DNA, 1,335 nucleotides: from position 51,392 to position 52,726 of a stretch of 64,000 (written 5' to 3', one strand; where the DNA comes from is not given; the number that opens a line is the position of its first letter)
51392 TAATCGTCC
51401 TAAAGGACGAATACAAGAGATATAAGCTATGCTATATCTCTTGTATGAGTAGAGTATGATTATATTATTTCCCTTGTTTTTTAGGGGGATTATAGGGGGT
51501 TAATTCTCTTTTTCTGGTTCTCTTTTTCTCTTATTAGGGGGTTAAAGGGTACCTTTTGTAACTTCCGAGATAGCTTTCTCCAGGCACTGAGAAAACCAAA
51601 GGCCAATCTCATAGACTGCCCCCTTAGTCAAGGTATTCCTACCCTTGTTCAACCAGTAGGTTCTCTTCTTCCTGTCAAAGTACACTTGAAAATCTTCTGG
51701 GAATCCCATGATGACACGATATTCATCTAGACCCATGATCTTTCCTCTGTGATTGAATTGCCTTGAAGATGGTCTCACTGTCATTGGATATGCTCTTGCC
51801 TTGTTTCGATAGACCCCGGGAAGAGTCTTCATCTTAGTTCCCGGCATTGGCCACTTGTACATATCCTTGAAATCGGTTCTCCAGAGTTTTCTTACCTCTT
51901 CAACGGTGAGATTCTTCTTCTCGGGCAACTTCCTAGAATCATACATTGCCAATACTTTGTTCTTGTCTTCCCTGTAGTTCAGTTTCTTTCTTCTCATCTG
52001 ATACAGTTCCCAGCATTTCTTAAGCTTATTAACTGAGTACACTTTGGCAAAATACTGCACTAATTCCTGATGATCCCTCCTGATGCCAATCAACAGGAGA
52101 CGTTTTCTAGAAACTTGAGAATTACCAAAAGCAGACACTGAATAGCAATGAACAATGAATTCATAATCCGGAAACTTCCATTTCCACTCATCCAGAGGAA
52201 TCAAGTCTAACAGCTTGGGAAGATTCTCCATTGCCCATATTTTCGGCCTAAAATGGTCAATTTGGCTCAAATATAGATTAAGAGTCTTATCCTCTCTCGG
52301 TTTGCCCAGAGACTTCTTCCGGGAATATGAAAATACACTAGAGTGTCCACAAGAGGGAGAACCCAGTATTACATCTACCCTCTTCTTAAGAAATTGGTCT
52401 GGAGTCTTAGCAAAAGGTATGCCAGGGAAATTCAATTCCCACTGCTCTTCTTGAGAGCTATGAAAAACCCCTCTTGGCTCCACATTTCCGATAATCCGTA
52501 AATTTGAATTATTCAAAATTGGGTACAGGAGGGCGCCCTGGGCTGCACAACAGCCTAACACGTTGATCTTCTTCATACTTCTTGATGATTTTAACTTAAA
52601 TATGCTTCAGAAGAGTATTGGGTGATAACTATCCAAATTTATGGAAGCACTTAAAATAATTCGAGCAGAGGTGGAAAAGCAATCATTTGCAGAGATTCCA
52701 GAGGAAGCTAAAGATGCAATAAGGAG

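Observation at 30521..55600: Split-BACON system: fibre proteins ending in one half of a BACON domain and others starting with the complementary half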

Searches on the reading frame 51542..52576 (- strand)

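Call 92: search_protein_families(library=pfam, proteins=[window:51542-52576:-], max_evalue=0.001)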
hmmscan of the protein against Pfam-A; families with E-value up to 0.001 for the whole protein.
window:51542-52576:- (344 aa): 1 family
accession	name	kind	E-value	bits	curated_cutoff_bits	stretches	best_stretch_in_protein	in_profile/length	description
PF00145.23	DNA_methylase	-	1.1e-11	45.2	22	1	63-303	58-300/324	C-5 cytosine-specific DNA methylase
